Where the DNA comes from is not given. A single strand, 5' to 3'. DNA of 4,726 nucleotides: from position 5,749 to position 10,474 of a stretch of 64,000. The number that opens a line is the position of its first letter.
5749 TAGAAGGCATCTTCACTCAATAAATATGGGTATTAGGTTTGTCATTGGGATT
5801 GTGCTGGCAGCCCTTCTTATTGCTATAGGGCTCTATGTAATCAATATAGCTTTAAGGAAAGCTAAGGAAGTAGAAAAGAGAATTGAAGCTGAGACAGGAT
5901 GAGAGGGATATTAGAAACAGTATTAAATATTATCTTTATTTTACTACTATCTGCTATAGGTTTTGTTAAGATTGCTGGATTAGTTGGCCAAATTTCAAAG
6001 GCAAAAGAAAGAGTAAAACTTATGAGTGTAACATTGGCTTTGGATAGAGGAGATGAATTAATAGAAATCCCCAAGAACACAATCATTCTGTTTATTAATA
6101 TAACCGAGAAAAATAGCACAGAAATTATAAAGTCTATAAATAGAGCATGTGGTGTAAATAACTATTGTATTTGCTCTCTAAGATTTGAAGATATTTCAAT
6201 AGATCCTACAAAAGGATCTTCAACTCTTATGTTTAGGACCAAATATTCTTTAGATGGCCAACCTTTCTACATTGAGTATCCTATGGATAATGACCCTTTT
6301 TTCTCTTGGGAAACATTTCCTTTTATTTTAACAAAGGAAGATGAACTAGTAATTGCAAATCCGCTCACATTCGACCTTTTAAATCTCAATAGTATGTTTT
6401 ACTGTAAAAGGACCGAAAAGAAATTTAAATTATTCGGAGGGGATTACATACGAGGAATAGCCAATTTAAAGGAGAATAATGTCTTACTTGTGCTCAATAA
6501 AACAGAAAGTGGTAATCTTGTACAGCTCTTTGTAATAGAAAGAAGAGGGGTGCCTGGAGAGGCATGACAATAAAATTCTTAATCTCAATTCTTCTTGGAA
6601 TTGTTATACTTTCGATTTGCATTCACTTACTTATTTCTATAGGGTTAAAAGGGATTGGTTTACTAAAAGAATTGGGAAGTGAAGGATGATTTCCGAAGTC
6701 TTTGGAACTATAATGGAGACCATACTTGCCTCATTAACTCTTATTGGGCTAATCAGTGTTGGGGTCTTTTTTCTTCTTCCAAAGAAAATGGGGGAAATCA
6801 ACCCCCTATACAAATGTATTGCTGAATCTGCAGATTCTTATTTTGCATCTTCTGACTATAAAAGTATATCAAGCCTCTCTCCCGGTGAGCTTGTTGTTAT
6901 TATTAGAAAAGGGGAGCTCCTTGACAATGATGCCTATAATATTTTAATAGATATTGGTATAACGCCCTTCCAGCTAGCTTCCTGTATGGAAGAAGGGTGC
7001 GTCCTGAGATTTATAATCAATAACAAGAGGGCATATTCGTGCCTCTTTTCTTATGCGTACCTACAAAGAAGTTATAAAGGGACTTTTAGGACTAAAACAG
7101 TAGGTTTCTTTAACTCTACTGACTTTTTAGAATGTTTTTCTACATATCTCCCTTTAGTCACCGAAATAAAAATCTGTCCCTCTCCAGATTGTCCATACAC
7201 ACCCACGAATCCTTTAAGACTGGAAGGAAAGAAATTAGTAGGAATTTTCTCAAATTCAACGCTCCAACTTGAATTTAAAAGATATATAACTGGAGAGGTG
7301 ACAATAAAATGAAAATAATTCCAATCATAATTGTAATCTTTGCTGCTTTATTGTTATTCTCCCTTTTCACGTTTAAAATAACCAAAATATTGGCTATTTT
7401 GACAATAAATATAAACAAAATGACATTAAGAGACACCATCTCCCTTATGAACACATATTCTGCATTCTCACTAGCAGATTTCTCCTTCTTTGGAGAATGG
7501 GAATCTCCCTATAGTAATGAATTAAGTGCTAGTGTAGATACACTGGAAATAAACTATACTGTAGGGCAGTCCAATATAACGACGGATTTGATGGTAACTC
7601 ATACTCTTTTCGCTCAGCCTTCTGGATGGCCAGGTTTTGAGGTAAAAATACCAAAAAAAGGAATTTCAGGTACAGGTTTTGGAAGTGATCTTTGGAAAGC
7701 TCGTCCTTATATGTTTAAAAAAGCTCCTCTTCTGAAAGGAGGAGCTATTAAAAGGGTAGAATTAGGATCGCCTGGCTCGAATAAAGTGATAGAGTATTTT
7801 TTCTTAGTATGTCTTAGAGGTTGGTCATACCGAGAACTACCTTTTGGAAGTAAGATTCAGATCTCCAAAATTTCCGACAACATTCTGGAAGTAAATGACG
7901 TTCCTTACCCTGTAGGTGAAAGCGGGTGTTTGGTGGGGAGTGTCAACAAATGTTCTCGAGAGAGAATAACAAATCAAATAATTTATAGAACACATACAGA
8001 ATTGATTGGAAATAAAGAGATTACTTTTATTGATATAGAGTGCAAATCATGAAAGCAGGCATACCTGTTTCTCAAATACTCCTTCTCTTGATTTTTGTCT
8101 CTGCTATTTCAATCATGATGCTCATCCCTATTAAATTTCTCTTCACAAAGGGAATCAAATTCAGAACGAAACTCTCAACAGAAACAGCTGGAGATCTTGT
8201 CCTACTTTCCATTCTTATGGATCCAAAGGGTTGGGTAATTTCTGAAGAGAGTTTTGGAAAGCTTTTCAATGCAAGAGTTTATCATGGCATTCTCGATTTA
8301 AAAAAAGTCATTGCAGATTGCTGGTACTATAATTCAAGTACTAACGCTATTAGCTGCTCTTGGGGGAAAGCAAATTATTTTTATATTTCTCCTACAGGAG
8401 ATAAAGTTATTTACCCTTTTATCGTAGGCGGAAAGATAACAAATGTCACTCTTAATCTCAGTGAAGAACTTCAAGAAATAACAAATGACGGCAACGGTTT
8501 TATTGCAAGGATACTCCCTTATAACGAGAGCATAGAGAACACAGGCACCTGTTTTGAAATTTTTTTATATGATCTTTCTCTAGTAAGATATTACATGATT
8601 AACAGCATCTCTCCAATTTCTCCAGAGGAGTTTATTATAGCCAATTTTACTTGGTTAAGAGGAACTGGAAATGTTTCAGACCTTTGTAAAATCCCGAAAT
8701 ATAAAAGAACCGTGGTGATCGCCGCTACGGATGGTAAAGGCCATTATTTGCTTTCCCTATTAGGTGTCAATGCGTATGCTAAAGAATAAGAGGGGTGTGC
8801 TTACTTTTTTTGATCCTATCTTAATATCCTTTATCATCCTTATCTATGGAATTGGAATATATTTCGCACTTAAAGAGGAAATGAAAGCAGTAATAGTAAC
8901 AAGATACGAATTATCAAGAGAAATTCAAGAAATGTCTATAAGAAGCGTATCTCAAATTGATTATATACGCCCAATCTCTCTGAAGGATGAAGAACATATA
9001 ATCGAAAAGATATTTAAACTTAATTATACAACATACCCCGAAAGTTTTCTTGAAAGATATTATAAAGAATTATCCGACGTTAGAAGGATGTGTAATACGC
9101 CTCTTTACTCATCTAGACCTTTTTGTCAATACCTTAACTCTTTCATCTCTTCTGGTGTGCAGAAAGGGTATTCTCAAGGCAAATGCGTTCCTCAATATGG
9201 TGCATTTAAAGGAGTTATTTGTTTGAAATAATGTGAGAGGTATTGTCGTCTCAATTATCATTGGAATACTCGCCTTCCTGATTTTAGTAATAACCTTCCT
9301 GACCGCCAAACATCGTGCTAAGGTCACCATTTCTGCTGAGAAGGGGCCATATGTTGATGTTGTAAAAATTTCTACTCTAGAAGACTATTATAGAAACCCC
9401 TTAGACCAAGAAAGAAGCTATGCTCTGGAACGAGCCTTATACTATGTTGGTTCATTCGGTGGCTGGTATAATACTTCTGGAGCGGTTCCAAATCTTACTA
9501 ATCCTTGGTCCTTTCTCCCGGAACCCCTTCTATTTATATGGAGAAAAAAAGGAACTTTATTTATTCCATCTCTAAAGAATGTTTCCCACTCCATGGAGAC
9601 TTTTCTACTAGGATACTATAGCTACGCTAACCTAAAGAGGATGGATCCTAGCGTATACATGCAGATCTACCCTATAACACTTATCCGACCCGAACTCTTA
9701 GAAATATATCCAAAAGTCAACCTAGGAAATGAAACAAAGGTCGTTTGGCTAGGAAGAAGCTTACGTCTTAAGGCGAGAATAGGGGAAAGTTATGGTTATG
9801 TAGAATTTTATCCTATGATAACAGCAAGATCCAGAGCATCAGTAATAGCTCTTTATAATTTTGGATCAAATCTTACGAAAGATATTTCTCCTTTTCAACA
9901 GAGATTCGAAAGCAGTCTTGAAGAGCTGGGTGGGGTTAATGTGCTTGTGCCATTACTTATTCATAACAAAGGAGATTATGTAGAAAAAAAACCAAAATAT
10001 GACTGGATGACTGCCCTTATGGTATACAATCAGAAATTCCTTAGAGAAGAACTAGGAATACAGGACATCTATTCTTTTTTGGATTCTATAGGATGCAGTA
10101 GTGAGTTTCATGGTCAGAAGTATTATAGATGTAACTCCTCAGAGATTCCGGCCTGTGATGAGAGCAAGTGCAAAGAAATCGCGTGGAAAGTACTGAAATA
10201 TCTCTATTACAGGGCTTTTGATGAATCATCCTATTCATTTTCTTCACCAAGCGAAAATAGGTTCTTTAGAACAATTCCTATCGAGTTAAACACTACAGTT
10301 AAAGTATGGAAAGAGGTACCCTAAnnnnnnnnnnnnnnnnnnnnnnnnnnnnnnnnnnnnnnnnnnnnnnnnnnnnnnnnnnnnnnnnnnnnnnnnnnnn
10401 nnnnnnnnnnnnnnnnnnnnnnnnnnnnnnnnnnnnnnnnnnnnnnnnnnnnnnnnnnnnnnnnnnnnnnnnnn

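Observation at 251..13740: Long operon: FlaJ-like platform protein plus ~10 anchored Cys-rich proteins and a 1144-aa giant, a candidate undescribed archaeal surface-filament/adhesion system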

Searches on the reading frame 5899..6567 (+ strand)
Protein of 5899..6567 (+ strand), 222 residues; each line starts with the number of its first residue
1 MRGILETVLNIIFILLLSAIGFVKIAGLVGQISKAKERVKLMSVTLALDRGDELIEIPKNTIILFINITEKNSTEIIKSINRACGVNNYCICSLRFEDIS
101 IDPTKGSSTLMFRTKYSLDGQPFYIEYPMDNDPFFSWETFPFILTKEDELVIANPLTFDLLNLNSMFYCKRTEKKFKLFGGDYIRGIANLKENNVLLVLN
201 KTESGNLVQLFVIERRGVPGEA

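Call 3: search_protein_families(library=pfam, proteins=[window:5899-6567:+], max_evalue=1)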
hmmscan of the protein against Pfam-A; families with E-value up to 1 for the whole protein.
window:5899-6567:+ (222 aa): 0 families

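Call 10: search_protein_families(library=ncbifam, proteins=[window:5899-6567:+], max_evalue=1)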
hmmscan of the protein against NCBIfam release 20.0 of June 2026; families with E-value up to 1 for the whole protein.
window:5899-6567:+ (222 aa): 1 family
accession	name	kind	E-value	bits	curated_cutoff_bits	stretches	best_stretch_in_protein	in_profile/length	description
NF006325.0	PRK08541.1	subfamily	0.071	12.9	210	1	23-150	60-171/221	flagellin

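Call 90: search_protein_families(library=phrogs, proteins=[window:5899-6567:+], max_evalue=0.01)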
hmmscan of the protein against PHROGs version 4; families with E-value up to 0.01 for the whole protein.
window:5899-6567:+ (222 aa): 0 families

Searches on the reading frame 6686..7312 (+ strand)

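Call 3: search_protein_families(library=pfam, proteins=[window:6686-7312:+], max_evalue=1)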
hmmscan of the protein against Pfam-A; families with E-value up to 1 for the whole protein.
window:6686-7312:+ (208 aa): 0 families

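Call 10: search_protein_families(library=ncbifam, proteins=[window:6686-7312:+], max_evalue=1)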
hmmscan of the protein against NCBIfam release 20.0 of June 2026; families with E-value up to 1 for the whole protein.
window:6686-7312:+ (208 aa): 1 family
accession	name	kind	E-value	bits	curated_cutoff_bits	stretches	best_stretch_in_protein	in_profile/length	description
NF009916.0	PRK13376.1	equivalog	0.031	12.8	800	1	42-107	425-488/525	bifunctional aspartate carbamoyltransferase catalytic subunit/aspartate carbamoyltransferase regulatory subunit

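Call 90: search_protein_families(library=phrogs, proteins=[window:6686-7312:+], max_evalue=0.01)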
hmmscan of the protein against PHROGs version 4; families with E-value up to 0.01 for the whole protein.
window:6686-7312:+ (208 aa): 0 families

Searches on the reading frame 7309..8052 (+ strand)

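Call 3: search_protein_families(library=pfam, proteins=[window:7309-8052:+], max_evalue=1)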
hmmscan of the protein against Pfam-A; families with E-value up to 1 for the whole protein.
window:7309-8052:+ (247 aa): 1 family
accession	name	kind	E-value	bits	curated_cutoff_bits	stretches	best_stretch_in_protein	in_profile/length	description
PF21869.3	Dit-like_CBM2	-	0.12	12.1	27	0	172-209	8-45/228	Distal tail component, second carbohydrate binding domain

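Call 10: search_protein_families(library=ncbifam, proteins=[window:7309-8052:+], max_evalue=1)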
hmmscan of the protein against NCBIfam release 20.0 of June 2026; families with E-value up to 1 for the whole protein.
window:7309-8052:+ (247 aa): 0 families

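Call 90: search_protein_families(library=phrogs, proteins=[window:7309-8052:+], max_evalue=0.01)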
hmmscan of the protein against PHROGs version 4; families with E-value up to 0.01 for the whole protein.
window:7309-8052:+ (247 aa): 0 families

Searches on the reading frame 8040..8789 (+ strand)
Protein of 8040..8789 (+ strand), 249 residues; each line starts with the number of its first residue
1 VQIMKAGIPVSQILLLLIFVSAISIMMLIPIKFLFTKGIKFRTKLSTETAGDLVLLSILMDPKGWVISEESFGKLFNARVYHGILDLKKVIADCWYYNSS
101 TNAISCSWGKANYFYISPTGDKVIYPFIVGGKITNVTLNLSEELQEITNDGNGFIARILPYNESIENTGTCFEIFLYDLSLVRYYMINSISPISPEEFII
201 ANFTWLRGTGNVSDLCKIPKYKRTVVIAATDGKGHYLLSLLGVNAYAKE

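Call 3: search_protein_families(library=pfam, proteins=[window:8040-8789:+], max_evalue=1)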
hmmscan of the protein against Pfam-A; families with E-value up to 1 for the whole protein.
window:8040-8789:+ (249 aa): 1 family
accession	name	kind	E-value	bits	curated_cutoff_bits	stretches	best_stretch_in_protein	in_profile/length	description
PF00942.24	CBM_3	-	0.085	13.7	22.4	0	165-217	21-69/83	Cellulose binding domain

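Call 10: search_protein_families(library=ncbifam, proteins=[window:8040-8789:+], max_evalue=1)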
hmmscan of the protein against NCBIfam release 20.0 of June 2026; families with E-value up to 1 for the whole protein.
window:8040-8789:+ (249 aa): 0 families

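Call 90: search_protein_families(library=phrogs, proteins=[window:8040-8789:+], max_evalue=0.01)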
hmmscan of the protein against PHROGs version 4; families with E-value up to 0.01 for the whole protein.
window:8040-8789:+ (249 aa): 0 families

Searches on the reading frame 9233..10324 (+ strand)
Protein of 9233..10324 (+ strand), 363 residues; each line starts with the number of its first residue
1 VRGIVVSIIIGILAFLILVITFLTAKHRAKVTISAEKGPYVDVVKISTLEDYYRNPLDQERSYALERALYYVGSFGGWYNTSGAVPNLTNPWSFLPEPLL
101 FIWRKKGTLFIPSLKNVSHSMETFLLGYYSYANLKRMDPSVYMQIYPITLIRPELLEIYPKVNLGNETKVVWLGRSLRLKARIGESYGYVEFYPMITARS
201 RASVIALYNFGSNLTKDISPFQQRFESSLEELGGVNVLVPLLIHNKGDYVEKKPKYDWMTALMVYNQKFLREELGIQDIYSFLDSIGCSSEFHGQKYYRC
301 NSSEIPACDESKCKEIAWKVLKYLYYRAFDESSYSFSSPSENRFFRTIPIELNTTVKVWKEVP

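Call 3: search_protein_families(library=pfam, proteins=[window:9233-10324:+], max_evalue=1)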
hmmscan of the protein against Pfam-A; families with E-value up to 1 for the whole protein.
window:9233-10324:+ (363 aa): 0 families

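Call 10: search_protein_families(library=ncbifam, proteins=[window:9233-10324:+], max_evalue=1)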
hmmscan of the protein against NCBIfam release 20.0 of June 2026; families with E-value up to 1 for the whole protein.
window:9233-10324:+ (363 aa): 0 families

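Call 53: find_homologous_proteins(query=window:9233-10324:+, max_evalue=0.01)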
Query window:9233-10324:+ (363 aa): 1 proteins with E <= 0.01 among 2464 candidates.
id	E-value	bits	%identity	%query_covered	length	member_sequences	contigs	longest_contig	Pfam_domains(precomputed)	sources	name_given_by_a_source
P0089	6.6e-244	826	100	100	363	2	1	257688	-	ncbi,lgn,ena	-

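Call 61: search_protein_representatives(protein=window:9233-10324:+)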
Query: 363 residues. Proteins with E-value up to 0.001 (for the whole library): 2; up to 1e-10: 2; up to 1e-30: 2. The best 2 are listed.
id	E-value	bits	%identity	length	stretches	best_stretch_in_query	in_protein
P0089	2.1e-244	826.3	100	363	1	1-363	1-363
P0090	2.2e-64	234.1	40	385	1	1-362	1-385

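Call 72: predict_structure(alignment_id=A2)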
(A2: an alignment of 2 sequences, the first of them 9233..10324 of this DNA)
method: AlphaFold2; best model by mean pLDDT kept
length: 363 residues; sequences in the alignment: 2
mean_pLDDT: 39.7   pTM: 0.32
mean pLDDT of the five models: 39.7, 37.8, 36.7, 35.7, 35.5
residues with pLDDT >= 90: 6; 70-90: 44; 50-70: 35; < 50: 278
segments of 3 or more residues with pLDDT < 50: 26-105, 107-257, 320-363
pLDDT, mean of each block of 10 residues (from residue 1): 85 87 49 22 21 26 23 25 25 35 41 41 41 32 25 25 24 34 43 36 26 26 30 24 22 44 54 75 84 61 73 64 40 29 23 22 24
secondary structure, 60 per line:
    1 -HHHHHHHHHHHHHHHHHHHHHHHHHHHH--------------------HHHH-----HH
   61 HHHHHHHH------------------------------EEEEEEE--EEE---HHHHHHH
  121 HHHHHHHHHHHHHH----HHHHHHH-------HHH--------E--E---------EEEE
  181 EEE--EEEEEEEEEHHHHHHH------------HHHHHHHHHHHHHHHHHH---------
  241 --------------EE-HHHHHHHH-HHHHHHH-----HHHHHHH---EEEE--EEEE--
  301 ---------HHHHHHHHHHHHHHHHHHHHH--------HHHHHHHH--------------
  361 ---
elements in order: H2-29 H50-53 H59-68 E99-105 E108-110 H114-134 H139-145 E177-183 E186-194 H195-201 H214-231 H258-265 H267-273 H279-285 E289-292 E295-298 H310-330 H339-346

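Call 90: search_protein_families(library=phrogs, proteins=[window:9233-10324:+], max_evalue=0.01)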
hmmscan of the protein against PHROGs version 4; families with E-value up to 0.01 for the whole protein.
window:9233-10324:+ (363 aa): 0 families
